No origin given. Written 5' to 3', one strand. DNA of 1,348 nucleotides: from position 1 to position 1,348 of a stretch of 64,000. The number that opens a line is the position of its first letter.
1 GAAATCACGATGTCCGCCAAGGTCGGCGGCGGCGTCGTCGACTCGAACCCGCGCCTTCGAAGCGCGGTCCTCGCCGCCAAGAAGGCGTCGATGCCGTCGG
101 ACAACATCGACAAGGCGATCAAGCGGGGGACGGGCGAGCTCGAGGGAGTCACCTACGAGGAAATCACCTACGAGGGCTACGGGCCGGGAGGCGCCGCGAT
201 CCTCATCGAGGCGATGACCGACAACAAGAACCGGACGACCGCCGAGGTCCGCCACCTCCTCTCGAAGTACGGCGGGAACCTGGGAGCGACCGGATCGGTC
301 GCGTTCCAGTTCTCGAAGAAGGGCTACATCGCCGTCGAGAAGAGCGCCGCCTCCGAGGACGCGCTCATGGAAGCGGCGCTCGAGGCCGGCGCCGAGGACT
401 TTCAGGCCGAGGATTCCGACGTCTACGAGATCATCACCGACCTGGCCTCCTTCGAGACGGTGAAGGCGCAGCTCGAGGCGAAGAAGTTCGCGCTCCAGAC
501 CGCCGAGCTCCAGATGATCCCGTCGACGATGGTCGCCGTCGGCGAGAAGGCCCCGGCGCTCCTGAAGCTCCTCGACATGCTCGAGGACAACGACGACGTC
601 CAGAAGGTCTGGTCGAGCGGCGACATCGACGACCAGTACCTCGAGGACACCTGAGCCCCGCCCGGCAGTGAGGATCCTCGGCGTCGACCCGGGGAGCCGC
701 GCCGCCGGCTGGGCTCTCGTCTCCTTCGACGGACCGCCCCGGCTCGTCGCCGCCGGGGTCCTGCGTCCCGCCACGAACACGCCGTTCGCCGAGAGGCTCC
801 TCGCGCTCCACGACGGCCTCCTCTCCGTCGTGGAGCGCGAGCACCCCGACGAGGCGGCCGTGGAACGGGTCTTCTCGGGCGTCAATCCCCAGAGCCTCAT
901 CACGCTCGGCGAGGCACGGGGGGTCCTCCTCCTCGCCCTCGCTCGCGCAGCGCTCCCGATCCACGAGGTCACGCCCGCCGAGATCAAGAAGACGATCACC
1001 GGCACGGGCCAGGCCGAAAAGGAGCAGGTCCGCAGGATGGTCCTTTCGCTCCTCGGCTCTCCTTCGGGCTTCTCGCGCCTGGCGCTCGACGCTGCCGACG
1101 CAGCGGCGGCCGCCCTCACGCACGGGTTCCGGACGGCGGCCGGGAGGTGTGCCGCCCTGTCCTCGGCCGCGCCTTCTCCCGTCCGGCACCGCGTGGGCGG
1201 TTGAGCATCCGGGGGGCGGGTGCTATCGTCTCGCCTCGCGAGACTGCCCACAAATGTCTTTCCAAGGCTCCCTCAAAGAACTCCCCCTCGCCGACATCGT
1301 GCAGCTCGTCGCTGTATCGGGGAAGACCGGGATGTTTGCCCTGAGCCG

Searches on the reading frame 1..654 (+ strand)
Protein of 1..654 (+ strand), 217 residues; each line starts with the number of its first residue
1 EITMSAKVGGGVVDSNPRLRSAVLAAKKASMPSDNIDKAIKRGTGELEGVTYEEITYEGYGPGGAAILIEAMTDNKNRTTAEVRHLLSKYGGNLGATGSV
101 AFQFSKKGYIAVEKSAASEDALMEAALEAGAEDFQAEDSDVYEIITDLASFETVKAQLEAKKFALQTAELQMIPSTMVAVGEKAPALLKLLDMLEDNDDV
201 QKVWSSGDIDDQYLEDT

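Call 36: search_protein_families(library=pfam, proteins=[window:1-654:+], max_evalue=0.001)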
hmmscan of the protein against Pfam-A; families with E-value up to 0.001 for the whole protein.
window:1-654:+ (217 aa): 2 families
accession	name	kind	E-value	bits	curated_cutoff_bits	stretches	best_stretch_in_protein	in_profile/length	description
PF01709.26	Transcrip_reg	-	1.1e-60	204.4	27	1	52-205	1-158/160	TACO1/YebC second and third domain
PF20772.2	TACO1_YebC_N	-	2.2e-15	57.3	36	1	1-46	27-73/73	TACO1/YebC protein N-terminal domain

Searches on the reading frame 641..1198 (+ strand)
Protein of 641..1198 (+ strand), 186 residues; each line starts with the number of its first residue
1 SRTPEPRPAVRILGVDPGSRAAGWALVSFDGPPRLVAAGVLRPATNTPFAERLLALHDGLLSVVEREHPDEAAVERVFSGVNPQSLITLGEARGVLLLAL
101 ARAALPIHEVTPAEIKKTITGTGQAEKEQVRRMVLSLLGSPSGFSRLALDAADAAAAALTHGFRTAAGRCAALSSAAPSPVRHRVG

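Call 36: search_protein_families(library=pfam, proteins=[window:641-1198:+], max_evalue=0.001)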
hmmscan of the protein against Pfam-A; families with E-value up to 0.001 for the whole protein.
window:641-1198:+ (186 aa): 1 family
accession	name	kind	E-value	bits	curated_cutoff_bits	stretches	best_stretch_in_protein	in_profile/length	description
PF02075.23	RuvC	-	3.1e-37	128.2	22.2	1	12-161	1-148/148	Crossover junction endodeoxyribonuclease RuvC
